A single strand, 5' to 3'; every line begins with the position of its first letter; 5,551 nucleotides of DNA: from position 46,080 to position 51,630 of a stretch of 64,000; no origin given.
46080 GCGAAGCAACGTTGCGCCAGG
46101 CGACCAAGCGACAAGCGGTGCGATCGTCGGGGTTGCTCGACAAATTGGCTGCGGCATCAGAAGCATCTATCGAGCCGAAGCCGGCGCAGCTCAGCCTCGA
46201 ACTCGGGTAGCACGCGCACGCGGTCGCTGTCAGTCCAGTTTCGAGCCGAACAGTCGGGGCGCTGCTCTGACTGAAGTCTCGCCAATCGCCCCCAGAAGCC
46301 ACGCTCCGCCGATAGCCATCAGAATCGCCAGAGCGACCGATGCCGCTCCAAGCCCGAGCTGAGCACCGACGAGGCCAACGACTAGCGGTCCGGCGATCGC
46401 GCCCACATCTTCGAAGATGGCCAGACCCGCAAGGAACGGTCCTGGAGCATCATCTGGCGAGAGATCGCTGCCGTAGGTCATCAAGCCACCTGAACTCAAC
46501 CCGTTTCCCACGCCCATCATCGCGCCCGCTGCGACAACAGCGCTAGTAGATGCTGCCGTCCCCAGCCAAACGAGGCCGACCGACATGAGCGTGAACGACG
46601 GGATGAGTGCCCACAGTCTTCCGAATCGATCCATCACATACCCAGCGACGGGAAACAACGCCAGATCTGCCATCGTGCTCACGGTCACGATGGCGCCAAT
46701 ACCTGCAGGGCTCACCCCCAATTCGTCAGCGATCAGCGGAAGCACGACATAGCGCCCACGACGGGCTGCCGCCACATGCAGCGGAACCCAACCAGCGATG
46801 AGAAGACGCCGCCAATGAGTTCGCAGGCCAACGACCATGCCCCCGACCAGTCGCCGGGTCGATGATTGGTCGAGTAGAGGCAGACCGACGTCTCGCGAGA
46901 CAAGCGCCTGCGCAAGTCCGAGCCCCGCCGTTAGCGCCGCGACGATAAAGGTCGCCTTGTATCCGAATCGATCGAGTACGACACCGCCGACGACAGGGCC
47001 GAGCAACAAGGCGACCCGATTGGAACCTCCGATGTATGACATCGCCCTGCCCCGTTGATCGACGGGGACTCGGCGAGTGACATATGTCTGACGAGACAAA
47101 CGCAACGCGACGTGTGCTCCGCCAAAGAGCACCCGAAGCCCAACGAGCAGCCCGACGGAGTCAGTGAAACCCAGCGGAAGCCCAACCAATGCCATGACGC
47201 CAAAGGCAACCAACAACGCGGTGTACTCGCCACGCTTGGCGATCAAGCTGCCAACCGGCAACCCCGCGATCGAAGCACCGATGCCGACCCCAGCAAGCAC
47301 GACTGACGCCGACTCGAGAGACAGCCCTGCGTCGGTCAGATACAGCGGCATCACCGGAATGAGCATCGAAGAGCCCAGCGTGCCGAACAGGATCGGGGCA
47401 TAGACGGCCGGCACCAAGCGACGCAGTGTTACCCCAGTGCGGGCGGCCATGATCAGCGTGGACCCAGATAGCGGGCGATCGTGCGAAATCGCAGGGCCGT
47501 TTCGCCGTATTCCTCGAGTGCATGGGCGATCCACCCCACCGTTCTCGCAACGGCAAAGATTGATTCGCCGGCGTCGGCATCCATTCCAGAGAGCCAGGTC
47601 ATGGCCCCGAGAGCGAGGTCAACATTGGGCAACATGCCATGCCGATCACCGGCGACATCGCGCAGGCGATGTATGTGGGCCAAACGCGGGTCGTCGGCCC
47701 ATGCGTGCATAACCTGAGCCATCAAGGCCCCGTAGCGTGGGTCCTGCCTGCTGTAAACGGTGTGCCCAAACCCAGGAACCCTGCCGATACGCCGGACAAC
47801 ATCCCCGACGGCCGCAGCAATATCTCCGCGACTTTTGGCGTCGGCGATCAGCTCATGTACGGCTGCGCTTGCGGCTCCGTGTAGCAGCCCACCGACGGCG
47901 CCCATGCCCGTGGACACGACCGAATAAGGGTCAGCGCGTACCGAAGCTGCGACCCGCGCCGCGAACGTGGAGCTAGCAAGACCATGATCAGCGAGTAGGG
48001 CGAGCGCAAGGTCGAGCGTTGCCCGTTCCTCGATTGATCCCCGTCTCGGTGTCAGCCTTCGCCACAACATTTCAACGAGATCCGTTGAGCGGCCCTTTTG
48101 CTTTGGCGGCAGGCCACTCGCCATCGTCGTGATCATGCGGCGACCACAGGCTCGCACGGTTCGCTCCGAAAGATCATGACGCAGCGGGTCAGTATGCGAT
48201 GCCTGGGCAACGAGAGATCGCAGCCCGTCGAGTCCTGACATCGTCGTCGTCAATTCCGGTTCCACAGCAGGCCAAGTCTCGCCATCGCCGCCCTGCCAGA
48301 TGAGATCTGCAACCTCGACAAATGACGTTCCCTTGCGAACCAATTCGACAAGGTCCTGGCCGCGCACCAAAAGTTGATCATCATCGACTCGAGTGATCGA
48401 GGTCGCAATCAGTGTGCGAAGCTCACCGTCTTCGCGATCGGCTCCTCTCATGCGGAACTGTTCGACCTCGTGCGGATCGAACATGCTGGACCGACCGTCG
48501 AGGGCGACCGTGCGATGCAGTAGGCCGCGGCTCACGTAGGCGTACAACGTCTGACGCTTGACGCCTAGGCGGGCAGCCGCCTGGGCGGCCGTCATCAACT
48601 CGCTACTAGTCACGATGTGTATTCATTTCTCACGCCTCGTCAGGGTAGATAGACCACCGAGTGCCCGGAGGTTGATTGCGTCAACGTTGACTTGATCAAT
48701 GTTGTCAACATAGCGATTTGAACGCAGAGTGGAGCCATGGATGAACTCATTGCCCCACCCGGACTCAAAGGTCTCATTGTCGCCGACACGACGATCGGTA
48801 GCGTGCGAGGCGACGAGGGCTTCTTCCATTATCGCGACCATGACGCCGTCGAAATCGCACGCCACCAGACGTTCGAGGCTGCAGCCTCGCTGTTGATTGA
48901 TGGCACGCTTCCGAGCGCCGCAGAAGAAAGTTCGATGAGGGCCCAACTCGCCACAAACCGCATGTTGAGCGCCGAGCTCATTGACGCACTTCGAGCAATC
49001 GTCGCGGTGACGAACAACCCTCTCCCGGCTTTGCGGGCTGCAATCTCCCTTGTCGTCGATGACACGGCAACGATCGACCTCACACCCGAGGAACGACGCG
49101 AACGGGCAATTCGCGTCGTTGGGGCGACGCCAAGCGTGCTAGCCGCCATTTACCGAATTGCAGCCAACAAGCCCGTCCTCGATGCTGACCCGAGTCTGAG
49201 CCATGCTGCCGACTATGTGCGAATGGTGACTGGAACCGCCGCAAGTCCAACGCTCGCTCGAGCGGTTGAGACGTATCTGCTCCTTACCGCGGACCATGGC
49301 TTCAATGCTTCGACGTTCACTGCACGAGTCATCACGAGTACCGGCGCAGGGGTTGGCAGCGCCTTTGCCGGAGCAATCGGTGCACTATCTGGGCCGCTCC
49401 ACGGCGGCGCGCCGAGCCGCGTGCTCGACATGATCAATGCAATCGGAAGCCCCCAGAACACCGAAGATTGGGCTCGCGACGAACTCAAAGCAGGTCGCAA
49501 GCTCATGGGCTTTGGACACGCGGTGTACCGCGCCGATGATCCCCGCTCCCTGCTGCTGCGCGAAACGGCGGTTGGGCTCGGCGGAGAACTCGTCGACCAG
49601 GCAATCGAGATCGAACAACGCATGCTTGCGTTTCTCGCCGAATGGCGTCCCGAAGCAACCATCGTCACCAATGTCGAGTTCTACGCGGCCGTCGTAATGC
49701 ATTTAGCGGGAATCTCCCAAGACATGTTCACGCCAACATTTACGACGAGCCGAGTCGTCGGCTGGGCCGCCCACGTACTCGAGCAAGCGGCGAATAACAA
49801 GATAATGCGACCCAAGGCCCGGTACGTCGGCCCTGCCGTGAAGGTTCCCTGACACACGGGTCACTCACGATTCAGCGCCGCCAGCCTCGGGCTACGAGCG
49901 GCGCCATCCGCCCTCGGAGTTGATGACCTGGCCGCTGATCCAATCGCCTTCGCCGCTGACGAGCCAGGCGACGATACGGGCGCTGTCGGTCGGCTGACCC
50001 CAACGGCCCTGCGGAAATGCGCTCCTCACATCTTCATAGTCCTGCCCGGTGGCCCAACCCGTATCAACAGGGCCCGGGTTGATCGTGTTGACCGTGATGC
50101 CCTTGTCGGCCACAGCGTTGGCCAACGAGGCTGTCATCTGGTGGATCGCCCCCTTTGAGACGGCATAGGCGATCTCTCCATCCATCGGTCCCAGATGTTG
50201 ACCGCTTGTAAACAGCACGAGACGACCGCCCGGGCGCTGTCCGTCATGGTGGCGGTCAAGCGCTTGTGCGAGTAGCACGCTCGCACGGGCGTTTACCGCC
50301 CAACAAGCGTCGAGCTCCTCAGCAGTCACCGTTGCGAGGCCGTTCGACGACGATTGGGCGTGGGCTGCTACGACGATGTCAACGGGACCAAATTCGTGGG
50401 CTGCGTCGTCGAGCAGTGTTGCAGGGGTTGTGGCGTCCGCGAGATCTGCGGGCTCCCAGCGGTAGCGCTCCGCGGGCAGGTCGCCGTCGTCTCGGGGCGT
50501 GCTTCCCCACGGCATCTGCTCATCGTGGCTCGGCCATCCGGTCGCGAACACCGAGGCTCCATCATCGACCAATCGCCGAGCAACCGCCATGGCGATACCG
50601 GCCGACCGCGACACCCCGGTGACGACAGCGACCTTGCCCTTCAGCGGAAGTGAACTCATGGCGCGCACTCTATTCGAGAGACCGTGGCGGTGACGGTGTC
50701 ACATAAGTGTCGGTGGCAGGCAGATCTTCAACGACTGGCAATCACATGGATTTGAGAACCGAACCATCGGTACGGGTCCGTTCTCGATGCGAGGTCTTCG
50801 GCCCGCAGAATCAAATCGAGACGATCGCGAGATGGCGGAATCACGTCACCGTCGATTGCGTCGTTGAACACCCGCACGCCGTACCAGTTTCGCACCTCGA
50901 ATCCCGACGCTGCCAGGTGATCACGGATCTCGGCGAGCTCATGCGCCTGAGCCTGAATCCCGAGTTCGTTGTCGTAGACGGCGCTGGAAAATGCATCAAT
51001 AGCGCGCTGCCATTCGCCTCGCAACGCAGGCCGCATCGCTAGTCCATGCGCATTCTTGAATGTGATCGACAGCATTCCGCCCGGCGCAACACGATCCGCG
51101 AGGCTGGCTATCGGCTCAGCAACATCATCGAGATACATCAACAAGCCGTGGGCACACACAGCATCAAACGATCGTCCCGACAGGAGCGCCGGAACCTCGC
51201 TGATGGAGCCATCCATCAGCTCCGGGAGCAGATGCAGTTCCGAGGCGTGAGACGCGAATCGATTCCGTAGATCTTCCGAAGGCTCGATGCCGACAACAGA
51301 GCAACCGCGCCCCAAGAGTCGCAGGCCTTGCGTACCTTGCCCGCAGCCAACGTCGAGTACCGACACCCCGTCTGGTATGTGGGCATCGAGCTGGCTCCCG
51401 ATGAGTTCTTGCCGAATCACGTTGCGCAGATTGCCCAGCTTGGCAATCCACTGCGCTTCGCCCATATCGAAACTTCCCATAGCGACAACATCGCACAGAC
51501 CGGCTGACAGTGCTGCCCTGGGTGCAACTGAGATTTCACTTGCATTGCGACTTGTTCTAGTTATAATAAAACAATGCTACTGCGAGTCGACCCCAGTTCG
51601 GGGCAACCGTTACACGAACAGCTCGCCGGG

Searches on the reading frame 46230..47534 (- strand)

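Call 65: search_protein_families(library=pfam, proteins=[window:46230-47534:-], max_evalue=0.00001)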
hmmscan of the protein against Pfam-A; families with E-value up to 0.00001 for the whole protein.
window:46230-47534:- (434 aa): 2 families
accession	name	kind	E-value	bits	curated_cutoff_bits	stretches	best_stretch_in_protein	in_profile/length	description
PF07690.21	MFS_1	-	4.4e-41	141.4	33.4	2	50-219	7-179/347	Major Facilitator Superfamily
PF12832.13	MFS_1_like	-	5.2e-08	32.8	25.2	1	270-382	240-354/373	MFS_1 like family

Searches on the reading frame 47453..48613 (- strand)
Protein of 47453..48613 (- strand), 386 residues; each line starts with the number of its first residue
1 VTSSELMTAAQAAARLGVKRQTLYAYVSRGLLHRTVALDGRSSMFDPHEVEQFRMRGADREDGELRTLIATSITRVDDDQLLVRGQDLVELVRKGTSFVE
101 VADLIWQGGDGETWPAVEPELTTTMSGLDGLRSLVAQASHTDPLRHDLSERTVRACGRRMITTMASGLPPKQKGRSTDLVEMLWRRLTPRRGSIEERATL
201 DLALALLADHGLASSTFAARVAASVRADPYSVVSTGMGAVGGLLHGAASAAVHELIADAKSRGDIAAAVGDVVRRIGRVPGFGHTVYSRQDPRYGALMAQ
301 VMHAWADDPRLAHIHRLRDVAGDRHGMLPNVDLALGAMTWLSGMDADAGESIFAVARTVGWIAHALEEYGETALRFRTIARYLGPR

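Call 65: search_protein_families(library=pfam, proteins=[window:47453-48613:-], max_evalue=0.00001)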
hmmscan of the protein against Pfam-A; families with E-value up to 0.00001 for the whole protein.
window:47453-48613:- (386 aa): 2 families
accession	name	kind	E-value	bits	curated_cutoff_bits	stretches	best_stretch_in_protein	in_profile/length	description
PF00285.26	Citrate_synt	-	4.7e-54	184.2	27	1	70-372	9-350/357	Citrate synthase, C-terminal domain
PF12728.13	HTH_17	-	1.6e-07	31.9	27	1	6-54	1-47/51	Helix-turn-helix domain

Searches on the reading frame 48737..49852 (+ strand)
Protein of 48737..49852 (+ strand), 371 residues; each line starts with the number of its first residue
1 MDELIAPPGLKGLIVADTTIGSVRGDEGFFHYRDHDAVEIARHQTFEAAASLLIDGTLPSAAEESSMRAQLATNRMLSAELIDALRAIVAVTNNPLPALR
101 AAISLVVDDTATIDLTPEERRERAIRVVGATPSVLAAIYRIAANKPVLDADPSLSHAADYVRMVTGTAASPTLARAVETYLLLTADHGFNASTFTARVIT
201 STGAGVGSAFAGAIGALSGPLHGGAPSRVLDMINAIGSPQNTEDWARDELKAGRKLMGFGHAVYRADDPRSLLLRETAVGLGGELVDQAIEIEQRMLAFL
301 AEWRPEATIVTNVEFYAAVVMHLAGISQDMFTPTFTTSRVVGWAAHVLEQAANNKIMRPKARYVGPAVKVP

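Call 65: search_protein_families(library=pfam, proteins=[window:48737-49852:+], max_evalue=0.00001)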
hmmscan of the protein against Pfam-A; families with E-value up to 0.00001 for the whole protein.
window:48737-49852:+ (371 aa): 1 family
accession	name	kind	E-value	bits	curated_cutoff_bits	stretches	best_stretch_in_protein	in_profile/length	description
PF00285.26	Citrate_synt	-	9.5e-102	341.1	27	1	9-360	1-357/357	Citrate synthase, C-terminal domain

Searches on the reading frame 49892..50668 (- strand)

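Call 65: search_protein_families(library=pfam, proteins=[window:49892-50668:-], max_evalue=0.00001)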
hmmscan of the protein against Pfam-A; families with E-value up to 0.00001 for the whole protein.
window:49892-50668:- (258 aa): 2 families
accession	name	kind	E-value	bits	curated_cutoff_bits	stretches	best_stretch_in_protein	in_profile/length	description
PF13561.12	adh_short_C2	-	1.7e-36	126.4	27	1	18-255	1-235/236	Enoyl-(Acyl carrier protein) reductase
PF00106.31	adh_short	-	7.5e-28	97.8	26.6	1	12-206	1-187/195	short chain dehydrogenase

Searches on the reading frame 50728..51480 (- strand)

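Call 65: search_protein_families(library=pfam, proteins=[window:50728-51480:-], max_evalue=0.00001)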
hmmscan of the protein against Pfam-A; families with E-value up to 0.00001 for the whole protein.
window:50728-51480:- (250 aa): 6 families
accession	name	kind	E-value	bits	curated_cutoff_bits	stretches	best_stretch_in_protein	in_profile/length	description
PF13649.12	Methyltransf_25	-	3e-12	47.5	27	1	41-135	1-97/97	Methyltransferase domain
PF08241.18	Methyltransf_11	-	4.9e-12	46.8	21.2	1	42-138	1-94/95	Methyltransferase domain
PF08242.18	Methyltransf_12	-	3.5e-11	44.1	30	1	42-137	1-98/98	Methyltransferase domain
PF13489.12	Methyltransf_23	-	8e-11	42.4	27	1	35-196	20-161/164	Methyltransferase domain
PF13847.12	Methyltransf_31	-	4.9e-08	33.2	27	1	37-140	3-110/145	Methyltransferase domain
PF08003.17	Methyltransf_9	-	1e-06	28.4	23.8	1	30-138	106-216/315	Protein of unknown function (DUF1698)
